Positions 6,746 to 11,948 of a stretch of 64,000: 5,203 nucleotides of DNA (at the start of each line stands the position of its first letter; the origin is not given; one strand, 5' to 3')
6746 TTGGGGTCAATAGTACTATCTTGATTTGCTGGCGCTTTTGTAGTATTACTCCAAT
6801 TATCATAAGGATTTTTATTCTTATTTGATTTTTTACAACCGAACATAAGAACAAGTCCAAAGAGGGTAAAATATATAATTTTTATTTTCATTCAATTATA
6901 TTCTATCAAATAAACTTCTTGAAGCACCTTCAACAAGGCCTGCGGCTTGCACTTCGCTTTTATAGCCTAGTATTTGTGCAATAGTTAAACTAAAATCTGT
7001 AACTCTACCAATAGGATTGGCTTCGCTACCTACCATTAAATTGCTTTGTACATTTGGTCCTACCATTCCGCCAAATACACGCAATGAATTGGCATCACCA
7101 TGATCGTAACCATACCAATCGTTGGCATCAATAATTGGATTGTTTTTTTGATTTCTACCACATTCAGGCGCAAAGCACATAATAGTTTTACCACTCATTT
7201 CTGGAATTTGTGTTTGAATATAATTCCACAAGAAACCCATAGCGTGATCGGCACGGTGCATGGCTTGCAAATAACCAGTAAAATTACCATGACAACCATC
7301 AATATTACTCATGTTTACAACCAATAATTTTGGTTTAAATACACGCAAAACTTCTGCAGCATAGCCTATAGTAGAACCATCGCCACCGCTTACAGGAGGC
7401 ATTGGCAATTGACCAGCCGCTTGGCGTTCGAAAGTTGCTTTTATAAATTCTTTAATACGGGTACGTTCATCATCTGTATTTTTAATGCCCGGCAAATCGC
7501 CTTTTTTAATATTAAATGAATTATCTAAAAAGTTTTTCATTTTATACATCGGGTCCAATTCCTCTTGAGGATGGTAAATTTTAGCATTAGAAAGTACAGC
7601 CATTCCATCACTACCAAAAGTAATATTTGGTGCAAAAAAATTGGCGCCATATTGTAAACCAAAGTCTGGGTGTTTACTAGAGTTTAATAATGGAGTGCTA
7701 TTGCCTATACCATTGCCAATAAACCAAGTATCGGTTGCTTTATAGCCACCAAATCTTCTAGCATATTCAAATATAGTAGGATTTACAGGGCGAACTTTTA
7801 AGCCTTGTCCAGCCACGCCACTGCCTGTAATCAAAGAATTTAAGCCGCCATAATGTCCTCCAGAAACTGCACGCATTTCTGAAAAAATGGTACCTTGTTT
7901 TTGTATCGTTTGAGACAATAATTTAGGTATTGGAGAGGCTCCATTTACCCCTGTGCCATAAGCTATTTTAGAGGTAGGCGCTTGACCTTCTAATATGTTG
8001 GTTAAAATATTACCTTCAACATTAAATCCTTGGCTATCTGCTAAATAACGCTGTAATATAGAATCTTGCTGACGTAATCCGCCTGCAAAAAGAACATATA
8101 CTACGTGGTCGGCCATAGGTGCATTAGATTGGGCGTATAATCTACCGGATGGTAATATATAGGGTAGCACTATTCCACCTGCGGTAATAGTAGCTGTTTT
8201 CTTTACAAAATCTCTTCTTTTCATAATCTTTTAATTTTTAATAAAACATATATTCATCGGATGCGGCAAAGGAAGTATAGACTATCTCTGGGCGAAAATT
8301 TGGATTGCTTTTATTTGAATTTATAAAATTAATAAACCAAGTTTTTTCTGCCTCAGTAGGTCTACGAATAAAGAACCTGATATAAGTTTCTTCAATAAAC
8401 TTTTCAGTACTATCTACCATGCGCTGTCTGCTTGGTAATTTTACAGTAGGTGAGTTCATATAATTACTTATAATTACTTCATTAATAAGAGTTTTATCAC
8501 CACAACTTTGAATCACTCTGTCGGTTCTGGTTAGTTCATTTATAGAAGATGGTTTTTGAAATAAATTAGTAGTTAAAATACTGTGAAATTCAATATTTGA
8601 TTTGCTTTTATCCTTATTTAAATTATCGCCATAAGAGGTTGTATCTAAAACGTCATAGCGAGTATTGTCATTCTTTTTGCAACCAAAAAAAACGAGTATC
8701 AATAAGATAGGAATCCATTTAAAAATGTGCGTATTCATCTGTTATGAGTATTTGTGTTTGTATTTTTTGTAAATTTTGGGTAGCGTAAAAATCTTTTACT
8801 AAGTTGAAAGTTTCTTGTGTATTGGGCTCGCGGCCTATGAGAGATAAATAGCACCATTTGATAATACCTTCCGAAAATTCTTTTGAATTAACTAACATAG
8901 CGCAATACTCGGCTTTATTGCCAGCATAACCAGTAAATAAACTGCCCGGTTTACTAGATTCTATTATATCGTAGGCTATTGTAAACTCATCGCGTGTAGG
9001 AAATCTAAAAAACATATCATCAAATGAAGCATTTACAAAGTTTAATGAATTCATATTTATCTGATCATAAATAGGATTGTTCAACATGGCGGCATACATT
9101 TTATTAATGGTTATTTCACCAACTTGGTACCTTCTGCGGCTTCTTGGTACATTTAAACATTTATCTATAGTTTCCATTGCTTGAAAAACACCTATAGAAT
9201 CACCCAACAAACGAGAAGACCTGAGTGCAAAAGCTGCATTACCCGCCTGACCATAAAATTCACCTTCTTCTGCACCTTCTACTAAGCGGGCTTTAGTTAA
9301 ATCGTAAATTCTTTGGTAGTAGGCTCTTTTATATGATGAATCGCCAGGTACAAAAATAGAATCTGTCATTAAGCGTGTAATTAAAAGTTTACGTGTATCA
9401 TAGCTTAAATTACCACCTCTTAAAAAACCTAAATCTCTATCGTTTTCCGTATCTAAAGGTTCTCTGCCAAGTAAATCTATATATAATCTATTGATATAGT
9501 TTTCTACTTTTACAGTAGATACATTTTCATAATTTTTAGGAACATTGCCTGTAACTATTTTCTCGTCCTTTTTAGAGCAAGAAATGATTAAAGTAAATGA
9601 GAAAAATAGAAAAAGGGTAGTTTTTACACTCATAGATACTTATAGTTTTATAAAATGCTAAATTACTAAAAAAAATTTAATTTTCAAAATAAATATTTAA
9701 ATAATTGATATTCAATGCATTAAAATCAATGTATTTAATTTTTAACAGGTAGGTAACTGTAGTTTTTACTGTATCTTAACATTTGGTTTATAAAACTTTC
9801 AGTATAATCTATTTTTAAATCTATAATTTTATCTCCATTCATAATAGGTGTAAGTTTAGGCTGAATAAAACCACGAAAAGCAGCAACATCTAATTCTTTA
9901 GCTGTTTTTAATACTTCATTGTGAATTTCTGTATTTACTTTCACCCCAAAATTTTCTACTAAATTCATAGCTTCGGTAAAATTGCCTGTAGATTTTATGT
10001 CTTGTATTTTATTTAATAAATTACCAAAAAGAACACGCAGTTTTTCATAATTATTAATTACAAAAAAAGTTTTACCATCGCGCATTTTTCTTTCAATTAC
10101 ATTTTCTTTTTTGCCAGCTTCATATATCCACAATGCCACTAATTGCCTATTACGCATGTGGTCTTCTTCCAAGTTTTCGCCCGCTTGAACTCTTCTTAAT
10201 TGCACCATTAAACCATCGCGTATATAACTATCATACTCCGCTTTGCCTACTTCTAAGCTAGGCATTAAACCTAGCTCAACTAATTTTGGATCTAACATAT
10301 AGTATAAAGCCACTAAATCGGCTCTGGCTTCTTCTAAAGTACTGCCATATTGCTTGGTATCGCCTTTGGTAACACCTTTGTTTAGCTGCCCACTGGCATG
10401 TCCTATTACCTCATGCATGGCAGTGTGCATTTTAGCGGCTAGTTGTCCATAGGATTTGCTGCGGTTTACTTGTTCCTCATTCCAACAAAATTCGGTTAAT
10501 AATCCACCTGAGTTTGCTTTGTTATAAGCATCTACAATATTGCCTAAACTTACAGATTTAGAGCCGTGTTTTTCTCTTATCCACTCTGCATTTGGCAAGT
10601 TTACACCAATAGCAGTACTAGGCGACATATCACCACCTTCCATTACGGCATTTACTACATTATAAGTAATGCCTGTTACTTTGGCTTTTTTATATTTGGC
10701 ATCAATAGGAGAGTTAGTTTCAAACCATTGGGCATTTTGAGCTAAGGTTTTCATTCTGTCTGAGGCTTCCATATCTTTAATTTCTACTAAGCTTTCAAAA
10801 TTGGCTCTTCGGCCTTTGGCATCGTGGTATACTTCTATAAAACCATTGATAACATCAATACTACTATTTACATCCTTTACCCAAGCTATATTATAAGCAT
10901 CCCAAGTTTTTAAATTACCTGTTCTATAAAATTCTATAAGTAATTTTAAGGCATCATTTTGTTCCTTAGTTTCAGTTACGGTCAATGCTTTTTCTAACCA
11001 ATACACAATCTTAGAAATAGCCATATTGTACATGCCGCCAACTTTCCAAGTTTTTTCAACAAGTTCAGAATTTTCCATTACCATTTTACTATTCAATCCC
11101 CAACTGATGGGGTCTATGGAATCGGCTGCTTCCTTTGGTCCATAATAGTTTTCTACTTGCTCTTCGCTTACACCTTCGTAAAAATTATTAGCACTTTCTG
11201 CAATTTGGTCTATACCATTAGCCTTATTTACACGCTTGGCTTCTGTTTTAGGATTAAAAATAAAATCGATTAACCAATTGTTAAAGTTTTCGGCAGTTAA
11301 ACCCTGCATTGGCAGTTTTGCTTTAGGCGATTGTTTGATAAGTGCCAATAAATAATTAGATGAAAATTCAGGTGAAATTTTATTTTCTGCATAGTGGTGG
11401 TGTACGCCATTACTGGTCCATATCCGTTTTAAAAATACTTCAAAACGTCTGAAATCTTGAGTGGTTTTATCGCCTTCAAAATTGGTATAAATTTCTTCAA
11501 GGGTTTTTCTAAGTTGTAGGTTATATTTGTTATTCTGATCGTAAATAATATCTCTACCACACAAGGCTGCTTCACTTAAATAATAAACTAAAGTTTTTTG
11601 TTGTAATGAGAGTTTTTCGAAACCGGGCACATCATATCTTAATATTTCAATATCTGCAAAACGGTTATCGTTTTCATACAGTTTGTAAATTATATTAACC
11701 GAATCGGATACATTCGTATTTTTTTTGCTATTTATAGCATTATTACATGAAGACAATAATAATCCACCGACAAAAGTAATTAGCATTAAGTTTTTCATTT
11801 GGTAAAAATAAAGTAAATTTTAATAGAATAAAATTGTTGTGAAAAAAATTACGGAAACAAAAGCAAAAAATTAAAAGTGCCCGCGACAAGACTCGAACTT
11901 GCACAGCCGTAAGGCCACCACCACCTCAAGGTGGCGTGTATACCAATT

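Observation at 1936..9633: Six-gene lipoprotein / Tat-enzyme / haem-motif operon ending in a giant T9SS surface protein: a possible Bacteroidota counterpart of the planctomycete PSCyt/PSD + DUF1501 pair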

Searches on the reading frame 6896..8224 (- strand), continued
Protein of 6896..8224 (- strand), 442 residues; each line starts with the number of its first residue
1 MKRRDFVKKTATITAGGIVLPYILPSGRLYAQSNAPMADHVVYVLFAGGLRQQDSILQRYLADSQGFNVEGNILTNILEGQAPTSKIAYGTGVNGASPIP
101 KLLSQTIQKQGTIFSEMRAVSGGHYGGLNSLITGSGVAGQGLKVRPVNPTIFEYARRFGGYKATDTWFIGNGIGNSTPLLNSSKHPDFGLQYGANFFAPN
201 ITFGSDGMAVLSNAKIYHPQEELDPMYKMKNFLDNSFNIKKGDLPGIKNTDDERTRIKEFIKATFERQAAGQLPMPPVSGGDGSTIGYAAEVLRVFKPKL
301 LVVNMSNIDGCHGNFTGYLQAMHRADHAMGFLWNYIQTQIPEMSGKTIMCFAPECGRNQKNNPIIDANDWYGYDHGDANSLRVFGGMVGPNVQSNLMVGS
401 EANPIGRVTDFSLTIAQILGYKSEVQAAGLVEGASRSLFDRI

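Call 86: search_solved_structures(query=A5, max_evalue=1, show_alignments=1)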
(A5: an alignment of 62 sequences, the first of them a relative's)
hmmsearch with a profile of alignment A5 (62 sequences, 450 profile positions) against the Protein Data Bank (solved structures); distinct sequences matched with E-value up to 1: 66 (the best 60 are shown).
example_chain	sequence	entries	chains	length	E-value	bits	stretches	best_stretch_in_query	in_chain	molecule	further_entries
7mw8_D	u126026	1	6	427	6.3e-12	48.5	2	256-312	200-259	Phosphodiesterase-nucleotide pyrophosphatase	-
9bes_B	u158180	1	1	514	4.7e-09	39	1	264-378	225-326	S1_8A Sulfatase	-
2gsn_A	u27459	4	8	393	5.6e-09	38.8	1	256-312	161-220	phosphodiesterase-nucleotide pyrophosphatase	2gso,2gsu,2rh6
6hhm_A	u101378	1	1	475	8.1e-09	38.3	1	273-396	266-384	Arylsulfatase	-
9bb9_A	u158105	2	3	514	8.4e-09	38.2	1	264-378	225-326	S1_8A sulfatase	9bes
7n1s_A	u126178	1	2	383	4.1e-08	35.9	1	256-312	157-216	Phosphodiesterase-nucleotide pyrophosphatase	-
6b0k_A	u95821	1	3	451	3.4e-07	32.9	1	274-416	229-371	Iota-carrageenan sulfatase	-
6b0j_A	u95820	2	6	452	3.4e-07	32.9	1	274-416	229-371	Iota-carrageenan sulfatase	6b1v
4upk_A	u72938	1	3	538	5.8e-07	32.2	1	281-394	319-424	PHOSPHONATE MONOESTER HYDROLASE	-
6bia_A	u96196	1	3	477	6.1e-07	32.1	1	274-416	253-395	Sulfatase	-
7all_AAA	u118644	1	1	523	2.7e-06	29.9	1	271-376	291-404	Arylsulfatase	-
9nir_A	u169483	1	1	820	2.9e-06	29.8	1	51-141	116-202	Ectonucleotide pyrophosphatase/phosphodiesterase family member 3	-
3ed4_A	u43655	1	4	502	3.6e-06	29.5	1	274-408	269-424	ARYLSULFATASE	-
4lqy_A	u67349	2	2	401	2.9e-05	26.5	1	67-109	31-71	Bis(5'-adenosyl)-triphosphatase ENPP4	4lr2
9hh2_A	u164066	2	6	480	3.3e-05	26.4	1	273-411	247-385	Sulfatase, family S1-19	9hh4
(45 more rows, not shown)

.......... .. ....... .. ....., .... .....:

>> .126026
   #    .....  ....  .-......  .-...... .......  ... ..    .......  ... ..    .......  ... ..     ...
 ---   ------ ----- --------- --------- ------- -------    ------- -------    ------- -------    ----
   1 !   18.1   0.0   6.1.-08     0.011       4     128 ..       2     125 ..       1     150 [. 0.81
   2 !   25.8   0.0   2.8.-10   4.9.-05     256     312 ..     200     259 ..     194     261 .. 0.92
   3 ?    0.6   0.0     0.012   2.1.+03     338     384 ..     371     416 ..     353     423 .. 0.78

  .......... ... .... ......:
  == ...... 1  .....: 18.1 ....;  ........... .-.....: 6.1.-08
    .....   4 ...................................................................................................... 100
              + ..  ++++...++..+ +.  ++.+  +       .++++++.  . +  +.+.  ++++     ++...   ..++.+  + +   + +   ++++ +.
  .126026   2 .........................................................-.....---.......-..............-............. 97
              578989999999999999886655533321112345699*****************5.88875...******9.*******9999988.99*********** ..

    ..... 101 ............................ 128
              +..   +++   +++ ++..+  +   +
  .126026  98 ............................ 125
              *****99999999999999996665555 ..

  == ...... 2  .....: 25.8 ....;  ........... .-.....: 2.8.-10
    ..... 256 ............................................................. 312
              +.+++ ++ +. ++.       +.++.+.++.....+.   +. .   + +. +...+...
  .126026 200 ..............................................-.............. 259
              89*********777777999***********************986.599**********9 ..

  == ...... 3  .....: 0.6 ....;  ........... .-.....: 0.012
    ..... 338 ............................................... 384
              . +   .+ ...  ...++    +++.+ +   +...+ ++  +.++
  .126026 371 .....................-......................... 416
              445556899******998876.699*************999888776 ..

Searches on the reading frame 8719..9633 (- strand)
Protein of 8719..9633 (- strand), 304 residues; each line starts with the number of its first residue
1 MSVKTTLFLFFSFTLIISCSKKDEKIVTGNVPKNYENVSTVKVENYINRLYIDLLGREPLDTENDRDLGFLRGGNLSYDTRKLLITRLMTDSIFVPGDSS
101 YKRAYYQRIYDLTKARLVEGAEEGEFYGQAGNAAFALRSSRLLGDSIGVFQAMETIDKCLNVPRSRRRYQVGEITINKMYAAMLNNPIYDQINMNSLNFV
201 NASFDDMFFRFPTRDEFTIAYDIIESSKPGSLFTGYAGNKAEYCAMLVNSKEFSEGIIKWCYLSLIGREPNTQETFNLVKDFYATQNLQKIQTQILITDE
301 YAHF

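Call 4: search_protein_families(library=pfam, proteins=[window:8719-9633:-], max_evalue=0.1)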
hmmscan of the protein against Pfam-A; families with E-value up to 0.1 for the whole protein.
window:8719-9633:- (304 aa): 2 families
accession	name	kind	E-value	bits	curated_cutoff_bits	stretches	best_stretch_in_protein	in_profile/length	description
PF00427.26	PBS_linker_poly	-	0.0087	16.5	28.7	0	257-303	69-115/126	Phycobilisome Linker polypeptide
PF13946.11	DUF4214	-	0.01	16.3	23.2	0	40-71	17-48/72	Domain of unknown function (DUF4214)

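Call 5: search_protein_families(library=ncbifam, proteins=[window:8719-9633:-], max_evalue=0.1)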
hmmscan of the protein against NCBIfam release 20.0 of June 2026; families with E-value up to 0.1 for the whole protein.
window:8719-9633:- (304 aa): 1 family
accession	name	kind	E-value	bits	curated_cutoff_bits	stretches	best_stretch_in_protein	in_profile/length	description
TIGR04548.1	DnaD_Mollicutes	hypoth_equivalog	0.051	13.6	100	0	15-51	34-70/178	DnaD family protein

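Call 65: search_protein_families(library=pfam, alignment_id=A6, max_evalue=0.1)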
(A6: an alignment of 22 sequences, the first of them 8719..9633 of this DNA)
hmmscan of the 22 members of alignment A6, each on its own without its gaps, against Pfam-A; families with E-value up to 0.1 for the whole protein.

A. member 1, window:8719-9633:- (304 aa): 2 families
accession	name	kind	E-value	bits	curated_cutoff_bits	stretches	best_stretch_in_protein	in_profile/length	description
PF00427.26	PBS_linker_poly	-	0.0087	16.5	28.7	0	257-303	69-115/126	Phycobilisome Linker polypeptide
PF13946.11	DUF4214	-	0.01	16.3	23.2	0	40-71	17-48/72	Domain of unknown function (DUF4214)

B. families by the number of members that match (of 22 scanned): 8 families
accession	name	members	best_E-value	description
PF13946.11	DUF4214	15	1.8e-05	Domain of unknown function (DUF4214)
PF00427.26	PBS_linker_poly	12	7.9e-09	Phycobilisome Linker polypeptide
PF07583.16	PSCyt2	8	0.00012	Protein of unknown function (DUF1549)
PF07587.16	PSD1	2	0.025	Protein of unknown function (DUF1553)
PF04539.22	Sigma70_r3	2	0.054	Sigma-70 region 3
PF10370.14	Rv2993c-like_N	1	0.047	Rv2993c-like, N-terminal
PF04911.17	ATP-synt_J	1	0.049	ATP synthase j chain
PF18215.6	Rtt106_N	1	0.062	Histone chaperone Rtt106 N-terminal domain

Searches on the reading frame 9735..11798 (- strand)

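Call 4: search_protein_families(library=pfam, proteins=[window:9735-11798:-], max_evalue=0.1)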
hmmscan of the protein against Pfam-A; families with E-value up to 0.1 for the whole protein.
window:9735-11798:- (687 aa): 2 families
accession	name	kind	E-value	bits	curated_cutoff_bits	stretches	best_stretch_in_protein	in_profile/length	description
PF03571.21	Peptidase_M49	-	2.7e-44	151.9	21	2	253-477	97-313/548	Peptidase family M49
PF24898.2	GGDEF_GdpP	-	0.066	13.9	30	1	544-643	15-112/126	Cyclic-di-AMP phosphodiesterase GdpP-like, GGDEF domain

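Call 5: search_protein_families(library=ncbifam, proteins=[window:9735-11798:-], max_evalue=0.1)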
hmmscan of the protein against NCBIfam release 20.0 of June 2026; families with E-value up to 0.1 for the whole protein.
window:9735-11798:- (687 aa): 1 family
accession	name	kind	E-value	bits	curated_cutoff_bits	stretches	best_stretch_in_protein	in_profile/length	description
TIGR01720.1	NRPS-para261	subfamily_domain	0.054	13.4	74.2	0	421-487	83-148/155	non-ribosomal peptide synthase domain TIGR01720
